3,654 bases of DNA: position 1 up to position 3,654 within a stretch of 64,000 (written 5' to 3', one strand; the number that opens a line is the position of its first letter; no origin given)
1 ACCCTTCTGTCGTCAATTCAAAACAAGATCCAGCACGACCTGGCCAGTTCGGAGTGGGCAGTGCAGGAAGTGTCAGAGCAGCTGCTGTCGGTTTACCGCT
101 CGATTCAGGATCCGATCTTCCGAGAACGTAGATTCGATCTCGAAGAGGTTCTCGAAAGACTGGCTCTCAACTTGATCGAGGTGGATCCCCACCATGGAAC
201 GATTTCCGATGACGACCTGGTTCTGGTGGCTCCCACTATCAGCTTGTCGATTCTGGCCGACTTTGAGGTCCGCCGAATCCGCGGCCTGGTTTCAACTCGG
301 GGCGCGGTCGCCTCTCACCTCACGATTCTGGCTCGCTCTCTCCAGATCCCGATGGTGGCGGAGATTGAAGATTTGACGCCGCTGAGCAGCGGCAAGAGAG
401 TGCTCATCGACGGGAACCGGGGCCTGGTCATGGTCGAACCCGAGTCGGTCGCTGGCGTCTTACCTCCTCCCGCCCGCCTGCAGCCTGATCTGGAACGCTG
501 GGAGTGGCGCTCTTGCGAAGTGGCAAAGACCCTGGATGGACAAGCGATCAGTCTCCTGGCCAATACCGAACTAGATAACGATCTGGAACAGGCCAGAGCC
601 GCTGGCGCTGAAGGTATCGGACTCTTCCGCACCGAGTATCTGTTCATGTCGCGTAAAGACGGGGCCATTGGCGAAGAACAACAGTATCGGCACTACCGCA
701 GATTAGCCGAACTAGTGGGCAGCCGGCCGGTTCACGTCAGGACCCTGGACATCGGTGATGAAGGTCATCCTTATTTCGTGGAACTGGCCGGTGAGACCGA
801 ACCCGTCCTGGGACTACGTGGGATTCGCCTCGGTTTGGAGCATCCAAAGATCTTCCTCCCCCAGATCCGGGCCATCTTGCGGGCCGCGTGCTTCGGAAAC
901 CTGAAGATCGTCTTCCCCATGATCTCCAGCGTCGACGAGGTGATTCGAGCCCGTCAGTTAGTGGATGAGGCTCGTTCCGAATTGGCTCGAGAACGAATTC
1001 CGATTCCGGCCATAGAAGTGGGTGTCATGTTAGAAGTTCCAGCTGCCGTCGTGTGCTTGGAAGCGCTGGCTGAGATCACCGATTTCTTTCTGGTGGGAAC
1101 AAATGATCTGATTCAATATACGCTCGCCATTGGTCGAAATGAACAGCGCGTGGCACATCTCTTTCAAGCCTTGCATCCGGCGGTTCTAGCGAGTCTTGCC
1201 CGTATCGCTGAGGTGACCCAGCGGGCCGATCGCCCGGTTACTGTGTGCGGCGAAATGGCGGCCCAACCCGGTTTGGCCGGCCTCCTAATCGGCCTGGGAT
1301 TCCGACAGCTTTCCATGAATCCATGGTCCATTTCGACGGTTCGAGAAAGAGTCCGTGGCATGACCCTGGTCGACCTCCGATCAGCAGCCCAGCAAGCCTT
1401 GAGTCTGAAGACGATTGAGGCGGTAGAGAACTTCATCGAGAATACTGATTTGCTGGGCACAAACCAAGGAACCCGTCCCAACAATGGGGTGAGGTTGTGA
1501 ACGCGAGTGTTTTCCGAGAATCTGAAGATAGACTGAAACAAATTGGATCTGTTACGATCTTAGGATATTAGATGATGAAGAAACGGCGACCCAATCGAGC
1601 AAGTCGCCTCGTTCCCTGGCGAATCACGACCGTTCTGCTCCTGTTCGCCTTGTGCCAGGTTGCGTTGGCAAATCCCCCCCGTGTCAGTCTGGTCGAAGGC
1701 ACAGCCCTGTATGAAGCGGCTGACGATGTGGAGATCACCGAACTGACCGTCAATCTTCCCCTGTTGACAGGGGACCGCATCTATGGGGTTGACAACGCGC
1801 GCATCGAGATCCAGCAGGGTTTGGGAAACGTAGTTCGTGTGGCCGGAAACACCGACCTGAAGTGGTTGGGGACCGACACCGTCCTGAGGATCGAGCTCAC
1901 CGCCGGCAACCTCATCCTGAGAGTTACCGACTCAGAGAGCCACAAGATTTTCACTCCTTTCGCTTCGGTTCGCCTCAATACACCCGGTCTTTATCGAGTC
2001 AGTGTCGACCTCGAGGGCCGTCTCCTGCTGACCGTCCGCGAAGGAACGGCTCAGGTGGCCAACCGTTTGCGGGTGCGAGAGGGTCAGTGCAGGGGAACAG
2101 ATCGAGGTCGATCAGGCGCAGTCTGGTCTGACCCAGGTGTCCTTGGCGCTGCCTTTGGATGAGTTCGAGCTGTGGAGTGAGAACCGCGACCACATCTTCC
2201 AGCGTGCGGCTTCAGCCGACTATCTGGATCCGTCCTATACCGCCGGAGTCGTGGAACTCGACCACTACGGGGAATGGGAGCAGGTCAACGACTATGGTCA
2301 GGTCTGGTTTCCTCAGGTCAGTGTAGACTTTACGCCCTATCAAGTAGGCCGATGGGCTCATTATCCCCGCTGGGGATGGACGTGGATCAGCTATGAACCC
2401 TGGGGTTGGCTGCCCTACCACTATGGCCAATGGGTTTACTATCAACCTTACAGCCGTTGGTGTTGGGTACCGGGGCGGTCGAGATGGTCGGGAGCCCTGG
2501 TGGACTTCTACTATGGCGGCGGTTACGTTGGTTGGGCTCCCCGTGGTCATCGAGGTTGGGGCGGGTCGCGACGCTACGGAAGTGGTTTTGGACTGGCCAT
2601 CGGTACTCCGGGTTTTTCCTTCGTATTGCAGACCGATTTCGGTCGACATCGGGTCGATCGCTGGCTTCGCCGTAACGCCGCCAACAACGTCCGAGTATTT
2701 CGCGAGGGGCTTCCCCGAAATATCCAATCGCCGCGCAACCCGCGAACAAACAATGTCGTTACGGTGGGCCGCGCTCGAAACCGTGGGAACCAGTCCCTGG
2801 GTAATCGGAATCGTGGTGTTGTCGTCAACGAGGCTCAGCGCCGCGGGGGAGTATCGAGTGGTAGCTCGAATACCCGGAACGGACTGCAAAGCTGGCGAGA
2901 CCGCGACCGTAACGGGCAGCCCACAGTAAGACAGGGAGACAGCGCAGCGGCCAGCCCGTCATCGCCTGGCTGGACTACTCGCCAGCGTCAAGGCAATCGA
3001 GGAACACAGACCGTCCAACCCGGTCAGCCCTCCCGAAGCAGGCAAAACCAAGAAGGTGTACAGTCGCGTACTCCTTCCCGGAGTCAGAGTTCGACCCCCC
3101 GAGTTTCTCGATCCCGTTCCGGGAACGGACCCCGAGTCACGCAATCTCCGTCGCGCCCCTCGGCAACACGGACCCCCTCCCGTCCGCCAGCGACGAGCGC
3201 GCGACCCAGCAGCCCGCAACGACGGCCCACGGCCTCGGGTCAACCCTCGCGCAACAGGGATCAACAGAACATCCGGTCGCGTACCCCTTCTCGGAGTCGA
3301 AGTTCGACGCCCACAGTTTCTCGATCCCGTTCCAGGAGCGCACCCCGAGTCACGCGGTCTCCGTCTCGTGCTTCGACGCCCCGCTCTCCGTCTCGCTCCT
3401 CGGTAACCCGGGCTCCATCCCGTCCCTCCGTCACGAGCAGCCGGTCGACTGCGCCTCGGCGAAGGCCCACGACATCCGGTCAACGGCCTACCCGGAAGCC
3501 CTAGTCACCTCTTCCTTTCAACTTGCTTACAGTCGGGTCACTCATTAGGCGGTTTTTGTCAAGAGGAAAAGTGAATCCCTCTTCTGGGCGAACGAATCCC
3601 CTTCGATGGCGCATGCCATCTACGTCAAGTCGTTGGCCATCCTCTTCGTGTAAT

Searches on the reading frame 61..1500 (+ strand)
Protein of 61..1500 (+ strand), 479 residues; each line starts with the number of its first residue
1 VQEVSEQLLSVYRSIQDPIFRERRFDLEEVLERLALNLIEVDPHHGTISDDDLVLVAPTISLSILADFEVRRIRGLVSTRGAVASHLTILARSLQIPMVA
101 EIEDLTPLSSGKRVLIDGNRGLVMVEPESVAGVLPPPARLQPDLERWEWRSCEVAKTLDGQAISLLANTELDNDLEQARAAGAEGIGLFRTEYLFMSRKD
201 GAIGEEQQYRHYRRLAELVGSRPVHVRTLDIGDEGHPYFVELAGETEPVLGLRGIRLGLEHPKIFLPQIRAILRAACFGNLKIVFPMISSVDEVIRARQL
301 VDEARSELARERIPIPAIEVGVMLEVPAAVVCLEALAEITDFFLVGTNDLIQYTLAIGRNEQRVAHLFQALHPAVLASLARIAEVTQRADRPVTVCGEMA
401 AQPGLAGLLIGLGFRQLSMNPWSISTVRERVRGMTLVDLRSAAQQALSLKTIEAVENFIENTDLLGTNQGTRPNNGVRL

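Call 37: search_protein_families(library=pfam, proteins=[window:61-1500:+], max_evalue=0.00001)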
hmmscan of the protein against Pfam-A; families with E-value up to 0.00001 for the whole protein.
window:61-1500:+ (479 aa): 2 families
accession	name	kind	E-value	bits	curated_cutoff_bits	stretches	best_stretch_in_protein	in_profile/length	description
PF02896.24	PEP-utilizers_C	-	9.6e-91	304.4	22.8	1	154-434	11-291/293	PEP-utilising enzyme, PEP-binding domain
PF00391.29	PEP-utilizers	-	1.3e-14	54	23.1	1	51-121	3-72/72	PEP-utilising enzyme, mobile domain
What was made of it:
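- On Phosphonopyruvate decarboxylase (TIGR03297): No PEP mutase in the window: ORF 61-1500 is a PEP-utilising enzyme (PF02896/PF00391), not PepM (call 37).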

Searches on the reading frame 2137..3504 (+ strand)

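Call 37: search_protein_families(library=pfam, proteins=[window:2137-3504:+], max_evalue=0.00001)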
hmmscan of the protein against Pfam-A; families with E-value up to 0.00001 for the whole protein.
window:2137-3504:+ (455 aa): 1 family
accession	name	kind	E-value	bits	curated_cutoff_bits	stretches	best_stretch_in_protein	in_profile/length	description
PF20245.3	DUF6600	-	2.5e-26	92.2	27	1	40-137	3-99/102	Family of unknown function (DUF6600)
